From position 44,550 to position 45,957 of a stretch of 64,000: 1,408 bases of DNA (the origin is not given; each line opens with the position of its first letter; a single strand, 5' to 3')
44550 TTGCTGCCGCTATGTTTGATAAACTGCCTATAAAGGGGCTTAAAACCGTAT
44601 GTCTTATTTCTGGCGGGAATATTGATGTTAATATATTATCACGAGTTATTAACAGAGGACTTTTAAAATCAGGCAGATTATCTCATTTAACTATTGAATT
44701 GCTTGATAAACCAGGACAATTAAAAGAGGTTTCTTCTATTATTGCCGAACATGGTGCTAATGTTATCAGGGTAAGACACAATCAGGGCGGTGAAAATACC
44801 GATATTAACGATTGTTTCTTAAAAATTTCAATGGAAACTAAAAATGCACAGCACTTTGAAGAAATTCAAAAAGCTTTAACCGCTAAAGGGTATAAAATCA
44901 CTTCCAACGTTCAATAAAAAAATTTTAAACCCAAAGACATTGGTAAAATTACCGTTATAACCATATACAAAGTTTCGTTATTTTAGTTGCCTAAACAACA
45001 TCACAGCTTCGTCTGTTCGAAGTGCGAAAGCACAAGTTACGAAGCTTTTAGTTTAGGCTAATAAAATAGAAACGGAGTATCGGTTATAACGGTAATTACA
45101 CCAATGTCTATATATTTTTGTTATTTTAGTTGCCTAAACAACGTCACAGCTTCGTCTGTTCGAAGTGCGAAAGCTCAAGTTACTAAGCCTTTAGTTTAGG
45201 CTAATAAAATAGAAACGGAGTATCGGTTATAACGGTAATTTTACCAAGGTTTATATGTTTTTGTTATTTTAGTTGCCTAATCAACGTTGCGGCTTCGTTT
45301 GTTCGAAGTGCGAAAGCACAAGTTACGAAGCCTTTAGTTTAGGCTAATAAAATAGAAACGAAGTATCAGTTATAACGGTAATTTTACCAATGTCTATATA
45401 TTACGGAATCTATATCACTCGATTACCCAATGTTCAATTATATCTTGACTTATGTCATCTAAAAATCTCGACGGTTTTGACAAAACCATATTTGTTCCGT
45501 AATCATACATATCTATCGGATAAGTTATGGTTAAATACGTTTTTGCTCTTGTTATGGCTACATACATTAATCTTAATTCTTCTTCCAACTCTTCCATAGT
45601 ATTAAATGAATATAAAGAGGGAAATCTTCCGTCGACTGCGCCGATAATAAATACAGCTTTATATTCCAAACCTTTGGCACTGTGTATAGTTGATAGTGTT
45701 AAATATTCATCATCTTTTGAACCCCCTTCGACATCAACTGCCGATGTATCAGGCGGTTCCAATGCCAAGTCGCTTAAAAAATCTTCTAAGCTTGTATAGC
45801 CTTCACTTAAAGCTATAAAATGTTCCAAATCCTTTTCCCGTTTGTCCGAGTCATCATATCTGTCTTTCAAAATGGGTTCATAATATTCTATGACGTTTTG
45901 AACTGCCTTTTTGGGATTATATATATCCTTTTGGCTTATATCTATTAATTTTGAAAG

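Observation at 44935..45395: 143-bp x3 tandem array of a nested-hairpin element bounded by 28-bp inverted repeats, with a compensatory base-pair change between copies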

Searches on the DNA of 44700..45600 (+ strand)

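Call 5: search_rna_families(source=window, start=44700, end=45600, threshold=evalue, max_evalue=10, show_alignments=3)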
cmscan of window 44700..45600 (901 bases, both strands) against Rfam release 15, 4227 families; matches with E-value up to 10: 4.
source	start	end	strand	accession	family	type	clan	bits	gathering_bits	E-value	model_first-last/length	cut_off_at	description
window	44946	45098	+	RF04205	MIR2606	Gene; miRNA;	-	30.5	139.7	0.023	1-165/165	no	MIR2606 microRNA precursor family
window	44939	45105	-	RF04147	MIR6224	Gene; miRNA;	-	29.2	171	0.0015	1-176/176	no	MIR6224 microRNA precursor family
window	45524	45600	-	RF03531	n00280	Gene; sRNA;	-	22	65.2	0.93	1-101/101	no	Clostridioides difficile sRNA included into helicase gene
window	44883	45021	+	RF02857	30_255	Gene; sRNA;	-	19.1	197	2.7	1-213/213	no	Leptospira sRNA 30_255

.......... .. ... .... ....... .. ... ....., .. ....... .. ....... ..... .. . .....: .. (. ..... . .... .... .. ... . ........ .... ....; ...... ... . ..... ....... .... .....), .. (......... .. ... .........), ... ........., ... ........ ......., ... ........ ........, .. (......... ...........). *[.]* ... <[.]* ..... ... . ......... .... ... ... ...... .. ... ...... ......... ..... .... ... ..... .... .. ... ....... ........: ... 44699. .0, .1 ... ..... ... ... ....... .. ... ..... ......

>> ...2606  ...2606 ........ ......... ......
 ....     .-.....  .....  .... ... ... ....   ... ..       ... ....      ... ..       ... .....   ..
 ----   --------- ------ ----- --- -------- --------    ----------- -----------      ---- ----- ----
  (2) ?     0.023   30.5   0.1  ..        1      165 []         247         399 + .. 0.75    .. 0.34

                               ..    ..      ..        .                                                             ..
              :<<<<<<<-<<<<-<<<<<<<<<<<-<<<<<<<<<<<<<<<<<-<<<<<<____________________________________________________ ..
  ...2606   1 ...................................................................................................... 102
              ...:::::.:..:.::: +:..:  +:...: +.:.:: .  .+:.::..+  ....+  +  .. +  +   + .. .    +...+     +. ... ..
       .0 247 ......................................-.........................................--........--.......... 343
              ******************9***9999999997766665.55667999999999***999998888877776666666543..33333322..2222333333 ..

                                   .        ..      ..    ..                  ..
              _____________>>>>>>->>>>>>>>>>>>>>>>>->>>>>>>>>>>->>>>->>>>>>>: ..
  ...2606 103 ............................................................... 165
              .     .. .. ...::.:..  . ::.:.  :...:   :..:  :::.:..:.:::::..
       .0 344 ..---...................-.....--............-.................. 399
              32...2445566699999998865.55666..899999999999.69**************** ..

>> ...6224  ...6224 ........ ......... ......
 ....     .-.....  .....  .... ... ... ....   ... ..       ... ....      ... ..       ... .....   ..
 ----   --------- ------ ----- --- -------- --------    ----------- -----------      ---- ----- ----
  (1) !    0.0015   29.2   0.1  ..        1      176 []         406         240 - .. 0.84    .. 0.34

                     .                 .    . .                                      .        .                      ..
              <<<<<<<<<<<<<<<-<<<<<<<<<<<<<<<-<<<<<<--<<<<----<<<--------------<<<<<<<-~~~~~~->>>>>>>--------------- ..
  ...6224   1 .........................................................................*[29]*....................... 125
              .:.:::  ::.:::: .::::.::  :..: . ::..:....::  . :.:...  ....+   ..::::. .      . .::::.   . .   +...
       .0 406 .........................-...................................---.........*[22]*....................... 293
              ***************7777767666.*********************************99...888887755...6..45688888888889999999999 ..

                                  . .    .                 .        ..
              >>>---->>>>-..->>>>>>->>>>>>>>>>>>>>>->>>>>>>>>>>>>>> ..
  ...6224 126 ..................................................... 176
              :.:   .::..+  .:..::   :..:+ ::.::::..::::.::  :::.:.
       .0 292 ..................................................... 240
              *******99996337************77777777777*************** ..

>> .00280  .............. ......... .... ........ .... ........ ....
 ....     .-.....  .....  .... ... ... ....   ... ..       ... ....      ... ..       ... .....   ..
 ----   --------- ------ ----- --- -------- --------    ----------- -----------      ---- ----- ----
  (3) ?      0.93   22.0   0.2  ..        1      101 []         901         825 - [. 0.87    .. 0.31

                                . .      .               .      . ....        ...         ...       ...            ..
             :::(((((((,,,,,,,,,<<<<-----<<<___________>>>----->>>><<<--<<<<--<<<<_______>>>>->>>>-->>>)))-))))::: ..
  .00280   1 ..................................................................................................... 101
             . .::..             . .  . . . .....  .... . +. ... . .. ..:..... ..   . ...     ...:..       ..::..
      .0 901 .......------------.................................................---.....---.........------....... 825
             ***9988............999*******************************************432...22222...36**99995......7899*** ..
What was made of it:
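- On Any Rfam RNA family: In the block, the best hits are plant miRNA-precursor models at 29-31 bits against thresholds of 140-171 (call 5).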

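Call 18: search_dna_similar(query=window:44935-45109:+, collection=plasmids, mode=distant, max_evalue=0.01)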
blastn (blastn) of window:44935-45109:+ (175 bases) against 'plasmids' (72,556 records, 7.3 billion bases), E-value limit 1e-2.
No match.

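Call 19: search_dna_similar(query=window:44935-45109:+, collection=phages, mode=distant, max_evalue=0.01)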
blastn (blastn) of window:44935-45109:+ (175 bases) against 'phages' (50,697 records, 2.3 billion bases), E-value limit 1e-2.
No match.
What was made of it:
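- plasmids and phages (calls 18, 19).
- Tried and rejected: blastn in 'distant' mode against plasmids and phages: none (calls 18, 19).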

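Call 69: build_rna_model(alignment_id=A3, structure=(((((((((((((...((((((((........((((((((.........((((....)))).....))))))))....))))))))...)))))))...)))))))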
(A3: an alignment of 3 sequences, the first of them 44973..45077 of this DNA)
Model R1 built from alignment A3 (3 sequences, 105 columns); structure: as given.
model positions 105; base pairs 33; branch points 0; effective number of sequences 0.74; information 0.591 bits per position. Calibrated on 0.2 Mb of random sequence (short: E-values are rough).
structure used (alignment columns):
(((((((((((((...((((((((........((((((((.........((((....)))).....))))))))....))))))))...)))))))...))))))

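Call 70: search_with_rna_model(model_id=R1, sources=[window, L013, L014, L015, L016, L017, L018, L019, L020, L021, L022, L023, L024, L025, L026, L027], max_evalue=10)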
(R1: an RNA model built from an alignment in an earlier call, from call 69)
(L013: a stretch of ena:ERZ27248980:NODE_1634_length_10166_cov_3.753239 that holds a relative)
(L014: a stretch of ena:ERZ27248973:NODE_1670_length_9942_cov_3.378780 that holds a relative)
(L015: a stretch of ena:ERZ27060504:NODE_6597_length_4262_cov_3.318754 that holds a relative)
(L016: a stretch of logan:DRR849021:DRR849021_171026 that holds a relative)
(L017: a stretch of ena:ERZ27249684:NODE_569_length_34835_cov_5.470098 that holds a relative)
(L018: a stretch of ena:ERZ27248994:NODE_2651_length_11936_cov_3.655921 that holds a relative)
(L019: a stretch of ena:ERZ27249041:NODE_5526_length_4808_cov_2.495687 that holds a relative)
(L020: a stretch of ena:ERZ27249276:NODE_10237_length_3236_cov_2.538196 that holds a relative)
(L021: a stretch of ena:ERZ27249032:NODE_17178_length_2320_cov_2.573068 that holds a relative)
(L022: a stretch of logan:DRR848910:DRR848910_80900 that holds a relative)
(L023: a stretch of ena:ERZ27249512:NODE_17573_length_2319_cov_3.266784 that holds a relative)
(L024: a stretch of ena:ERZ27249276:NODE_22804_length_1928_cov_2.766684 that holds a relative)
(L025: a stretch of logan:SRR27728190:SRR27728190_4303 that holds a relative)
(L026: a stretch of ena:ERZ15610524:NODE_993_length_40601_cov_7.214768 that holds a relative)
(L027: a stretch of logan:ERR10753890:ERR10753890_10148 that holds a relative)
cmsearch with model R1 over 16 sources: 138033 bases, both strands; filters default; matches with E-value up to 10: 7.
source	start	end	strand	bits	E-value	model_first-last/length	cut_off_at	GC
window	44973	45077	+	131.4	5.3e-31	1-105/105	no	0.37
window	45259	45363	+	129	2.3e-30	1-105/105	no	0.37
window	45116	45220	+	123.5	5.9e-29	1-105/105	no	0.37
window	44971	45074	-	31.6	3.6e-05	1-105/105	no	0.37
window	45256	45360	-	28.4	0.00025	1-105/105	no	0.37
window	45113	45217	-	25.7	0.0012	1-105/105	no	0.35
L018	7066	7153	-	24.2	0.003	1-105/105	no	0.42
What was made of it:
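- The reverse strands of the window's own units score 26-32 bits (call 70).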

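Call 71: search_with_rna_model(model_id=R1, source=L018, start=6900, end=7300, max_evalue=10, show_alignments=2, filters=off)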
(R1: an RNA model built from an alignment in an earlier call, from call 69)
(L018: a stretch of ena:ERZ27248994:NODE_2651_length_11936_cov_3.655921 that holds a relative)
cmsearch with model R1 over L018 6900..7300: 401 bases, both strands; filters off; matches with E-value up to 10: 6.
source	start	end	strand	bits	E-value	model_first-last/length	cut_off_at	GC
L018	7066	7153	-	24.2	8.7e-06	1-105/105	no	0.42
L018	7066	7158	+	11.4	0.018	1-105/105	no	0.41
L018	6908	6932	-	2.5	3.6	1-105/105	no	0.28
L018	6948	6965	-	2.2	4.3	1-105/105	no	0.22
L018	6949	6964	+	1.2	7.8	1-105/105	no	0.19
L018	7266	7296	-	1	8.8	1-105/105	no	0.23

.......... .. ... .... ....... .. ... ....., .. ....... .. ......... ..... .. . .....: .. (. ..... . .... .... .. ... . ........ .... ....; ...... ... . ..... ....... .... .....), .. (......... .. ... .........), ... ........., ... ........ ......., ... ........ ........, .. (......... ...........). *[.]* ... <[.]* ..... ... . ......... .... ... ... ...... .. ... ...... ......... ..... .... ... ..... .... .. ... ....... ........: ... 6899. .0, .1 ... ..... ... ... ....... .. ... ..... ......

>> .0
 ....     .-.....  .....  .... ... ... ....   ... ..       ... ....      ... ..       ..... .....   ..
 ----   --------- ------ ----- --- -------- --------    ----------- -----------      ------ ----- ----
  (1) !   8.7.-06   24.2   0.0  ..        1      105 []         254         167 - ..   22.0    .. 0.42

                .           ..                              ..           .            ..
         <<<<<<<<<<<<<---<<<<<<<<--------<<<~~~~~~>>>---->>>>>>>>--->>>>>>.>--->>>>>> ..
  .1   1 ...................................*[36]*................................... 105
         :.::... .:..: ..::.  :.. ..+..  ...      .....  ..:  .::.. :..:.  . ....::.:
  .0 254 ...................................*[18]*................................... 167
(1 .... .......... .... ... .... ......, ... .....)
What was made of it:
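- The covariance model of the core gives its only outside hit on that palindrome: 24 bits, rough E about 0.003 (calls 70, 71).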

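Call 84: search_with_rna_model(model_id=R1, sources=[L028, L029, L030], max_evalue=10, filters=off)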
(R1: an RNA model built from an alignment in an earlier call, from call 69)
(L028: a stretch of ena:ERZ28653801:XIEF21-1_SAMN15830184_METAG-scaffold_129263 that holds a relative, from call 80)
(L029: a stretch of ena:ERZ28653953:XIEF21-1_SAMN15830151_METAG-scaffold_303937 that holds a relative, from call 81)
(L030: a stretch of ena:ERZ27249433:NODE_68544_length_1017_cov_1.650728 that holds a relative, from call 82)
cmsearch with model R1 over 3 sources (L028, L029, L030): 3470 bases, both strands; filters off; matches with E-value up to 10: 28.
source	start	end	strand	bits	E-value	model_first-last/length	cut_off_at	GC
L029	911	958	-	9.6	0.47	1-105/105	no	0.27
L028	1283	1355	+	9.5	0.49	1-105/105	no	0.27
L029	850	889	+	9.4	0.52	1-105/105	no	0.3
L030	402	465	+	8.5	0.88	20-83/105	no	0.33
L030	493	542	+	8.3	0.99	1-105/105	no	0.34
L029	53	103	-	7.9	1.3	1-105/105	no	0.27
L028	1038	1079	+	7.8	1.4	1-105/105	no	0.26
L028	272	335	+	7.7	1.5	1-105/105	no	0.3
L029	315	355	-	7.5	1.6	1-105/105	no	0.29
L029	317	359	+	7.3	1.8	1-105/105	no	0.26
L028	1042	1082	-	6.7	2.6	1-105/105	no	0.22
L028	1093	1123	+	6.5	2.9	1-105/105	no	0.42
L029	849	884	-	6.5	2.9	1-105/105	no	0.25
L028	220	250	+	6.3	3.3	1-105/105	no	0.23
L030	709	734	-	5.8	4.4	1-105/105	no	0.31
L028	127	187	+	5.8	4.4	1-105/105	no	0.2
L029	64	103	+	5.7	4.6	1-105/105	no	0.25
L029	714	760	+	5.7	4.7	1-105/105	no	0.28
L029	520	546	+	5.5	5.4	1-105/105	no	0.22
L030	877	922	-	5.2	6.4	1-105/105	no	0.26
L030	867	925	+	5.1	6.6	1-105/105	no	0.24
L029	394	455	-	5.1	6.9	1-105/105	no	0.29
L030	490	541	-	4.9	7.5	1-105/105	no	0.38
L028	1312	1355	-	4.8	8.2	1-105/105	no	0.3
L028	124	176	-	4.7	8.4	1-105/105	no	0.19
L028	411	475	-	4.5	9.5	1-105/105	no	0.32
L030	95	127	+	4.5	9.8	1-105/105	no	0.45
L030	709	734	+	4.5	9.9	1-105/105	no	0.31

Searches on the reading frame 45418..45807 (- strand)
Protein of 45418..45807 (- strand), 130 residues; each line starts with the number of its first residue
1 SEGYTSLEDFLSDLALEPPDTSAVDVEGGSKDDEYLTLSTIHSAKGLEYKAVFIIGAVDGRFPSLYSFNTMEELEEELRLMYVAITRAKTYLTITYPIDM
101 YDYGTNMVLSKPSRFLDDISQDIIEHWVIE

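Call 41: find_homologous_proteins(query=window:45418-45807:-, max_evalue=1e-20)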
Query window:45418-45807:- (130 aa): 284 proteins with E <= 1e-20 among 356 candidates; the best 120 are listed.
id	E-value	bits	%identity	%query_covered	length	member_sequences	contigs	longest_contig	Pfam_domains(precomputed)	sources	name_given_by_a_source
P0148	1.9e-63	230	81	100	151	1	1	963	PF13538.13,PF13361.13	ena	-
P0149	2.4e-63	229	81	100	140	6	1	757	PF13538.13,PF13361.13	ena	-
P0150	4.0e-63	229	81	100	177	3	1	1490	PF13538.13,PF13361.13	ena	-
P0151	7.8e-63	228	81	100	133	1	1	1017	PF13538.13,PF13361.13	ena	-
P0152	1.6e-62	227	81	100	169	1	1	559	PF13538.13,PF13361.13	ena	-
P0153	1.5e-60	220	79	100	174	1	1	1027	PF13538.13,PF13361.13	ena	-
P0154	3.0e-59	216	77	100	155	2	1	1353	PF13538.13,PF13361.13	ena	-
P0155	3.1e-59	216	78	100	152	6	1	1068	PF13538.13,PF13361.13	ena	-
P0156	6.8e-58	212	77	100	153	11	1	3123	PF13538.13,PF13361.13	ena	-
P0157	3.9e-57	209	73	100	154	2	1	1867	PF13538.13,PF13361.13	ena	-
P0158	9.0e-57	208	75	100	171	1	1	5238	PF13538.13,PF13361.13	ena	-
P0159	1.2e-56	208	75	100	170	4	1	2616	PF13538.13,PF13361.13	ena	-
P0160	4.4e-54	200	72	100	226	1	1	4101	PF13538.13,PF13361.13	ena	-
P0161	2.0e-53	197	75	95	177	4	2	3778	PF13538.13,PF13361.13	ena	-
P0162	8.1e-52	192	72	99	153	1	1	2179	PF13538.13,PF13361.13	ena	-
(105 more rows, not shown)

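Call 80: find_encoding_contigs(protein=P0150, flank=3000, max_places=6)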
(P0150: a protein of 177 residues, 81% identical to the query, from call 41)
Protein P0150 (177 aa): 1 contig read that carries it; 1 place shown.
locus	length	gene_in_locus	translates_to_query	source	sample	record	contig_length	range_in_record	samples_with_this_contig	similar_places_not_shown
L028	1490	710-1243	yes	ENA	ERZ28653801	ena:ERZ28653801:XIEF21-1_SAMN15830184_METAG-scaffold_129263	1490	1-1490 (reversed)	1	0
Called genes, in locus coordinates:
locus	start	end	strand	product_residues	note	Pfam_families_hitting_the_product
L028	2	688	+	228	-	?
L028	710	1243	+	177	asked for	PF13361:UvrD_C, PF13538:UvrD_C_2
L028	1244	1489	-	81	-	?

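Call 81: find_encoding_contigs(protein=P0148, flank=3000, max_places=6)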
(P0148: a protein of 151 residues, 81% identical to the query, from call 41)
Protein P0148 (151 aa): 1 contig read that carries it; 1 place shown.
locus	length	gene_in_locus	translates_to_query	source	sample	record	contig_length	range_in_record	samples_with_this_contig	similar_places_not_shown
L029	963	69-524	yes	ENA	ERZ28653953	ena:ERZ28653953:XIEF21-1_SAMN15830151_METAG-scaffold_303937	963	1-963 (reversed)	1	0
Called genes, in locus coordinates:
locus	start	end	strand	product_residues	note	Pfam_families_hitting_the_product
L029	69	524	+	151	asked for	PF13361:UvrD_C, PF13538:UvrD_C_2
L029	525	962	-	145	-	?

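Call 82: find_encoding_contigs(protein=P0151, flank=3000, max_places=6)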
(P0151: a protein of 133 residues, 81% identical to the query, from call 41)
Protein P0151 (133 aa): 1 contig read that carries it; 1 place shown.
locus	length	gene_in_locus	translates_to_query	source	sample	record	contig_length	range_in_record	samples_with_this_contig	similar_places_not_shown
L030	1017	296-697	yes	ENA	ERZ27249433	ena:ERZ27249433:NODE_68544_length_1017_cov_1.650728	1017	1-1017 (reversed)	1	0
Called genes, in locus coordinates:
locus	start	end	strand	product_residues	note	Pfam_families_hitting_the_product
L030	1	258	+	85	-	?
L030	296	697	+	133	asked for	PF13361:UvrD_C, PF13538:UvrD_C_2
